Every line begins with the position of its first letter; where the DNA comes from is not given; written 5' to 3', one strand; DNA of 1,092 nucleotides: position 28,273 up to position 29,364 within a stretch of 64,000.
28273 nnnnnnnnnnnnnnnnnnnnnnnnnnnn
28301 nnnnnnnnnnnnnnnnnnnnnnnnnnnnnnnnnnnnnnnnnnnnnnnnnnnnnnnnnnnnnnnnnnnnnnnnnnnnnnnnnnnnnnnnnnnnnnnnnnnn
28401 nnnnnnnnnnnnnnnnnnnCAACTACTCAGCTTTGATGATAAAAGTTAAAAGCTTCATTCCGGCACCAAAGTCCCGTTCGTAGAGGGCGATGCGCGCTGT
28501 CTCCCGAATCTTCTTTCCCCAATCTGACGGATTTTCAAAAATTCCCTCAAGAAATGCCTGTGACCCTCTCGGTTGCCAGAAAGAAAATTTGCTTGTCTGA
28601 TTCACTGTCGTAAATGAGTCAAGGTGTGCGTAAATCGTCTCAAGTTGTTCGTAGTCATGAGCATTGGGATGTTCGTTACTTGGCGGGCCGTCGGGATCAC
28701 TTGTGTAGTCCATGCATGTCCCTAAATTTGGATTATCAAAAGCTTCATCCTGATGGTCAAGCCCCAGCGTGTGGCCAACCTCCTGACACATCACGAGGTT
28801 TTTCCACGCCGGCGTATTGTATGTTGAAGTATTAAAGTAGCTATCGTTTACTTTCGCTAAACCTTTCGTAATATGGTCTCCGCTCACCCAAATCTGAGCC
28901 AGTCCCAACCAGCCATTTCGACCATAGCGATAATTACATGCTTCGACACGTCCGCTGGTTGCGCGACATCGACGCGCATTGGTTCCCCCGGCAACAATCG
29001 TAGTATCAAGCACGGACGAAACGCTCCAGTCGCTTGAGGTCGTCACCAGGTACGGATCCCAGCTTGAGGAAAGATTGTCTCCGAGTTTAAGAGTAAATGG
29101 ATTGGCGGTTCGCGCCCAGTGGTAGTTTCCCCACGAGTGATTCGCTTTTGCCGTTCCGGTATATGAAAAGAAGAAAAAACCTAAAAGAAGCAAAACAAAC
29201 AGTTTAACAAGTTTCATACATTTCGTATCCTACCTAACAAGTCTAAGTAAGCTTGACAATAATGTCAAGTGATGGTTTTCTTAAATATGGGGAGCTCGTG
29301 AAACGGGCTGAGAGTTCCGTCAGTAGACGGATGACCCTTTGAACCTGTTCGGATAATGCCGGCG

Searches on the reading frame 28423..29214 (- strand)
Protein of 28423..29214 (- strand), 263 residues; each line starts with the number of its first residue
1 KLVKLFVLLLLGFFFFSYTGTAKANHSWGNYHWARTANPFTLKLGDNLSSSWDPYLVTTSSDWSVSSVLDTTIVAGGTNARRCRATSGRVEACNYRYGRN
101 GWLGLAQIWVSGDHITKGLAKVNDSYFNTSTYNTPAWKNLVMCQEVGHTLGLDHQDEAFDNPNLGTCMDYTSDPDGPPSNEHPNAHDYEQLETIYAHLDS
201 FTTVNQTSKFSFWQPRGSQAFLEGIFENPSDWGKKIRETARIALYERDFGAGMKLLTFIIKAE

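Call 94: search_protein_families(library=pfam, proteins=[window:28423-29214:-], max_evalue=0.05)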
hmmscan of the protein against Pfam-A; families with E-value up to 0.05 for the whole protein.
window:28423-29214:- (263 aa): 2 families
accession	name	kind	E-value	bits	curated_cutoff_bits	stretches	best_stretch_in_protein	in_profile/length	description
PF16313.11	DUF4953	-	0.027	14.1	24.2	1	141-154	16-29/316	Met-zincin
PF13688.12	Reprolysin_5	-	0.031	15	27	1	59-167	67-169/196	Metallo-peptidase family M12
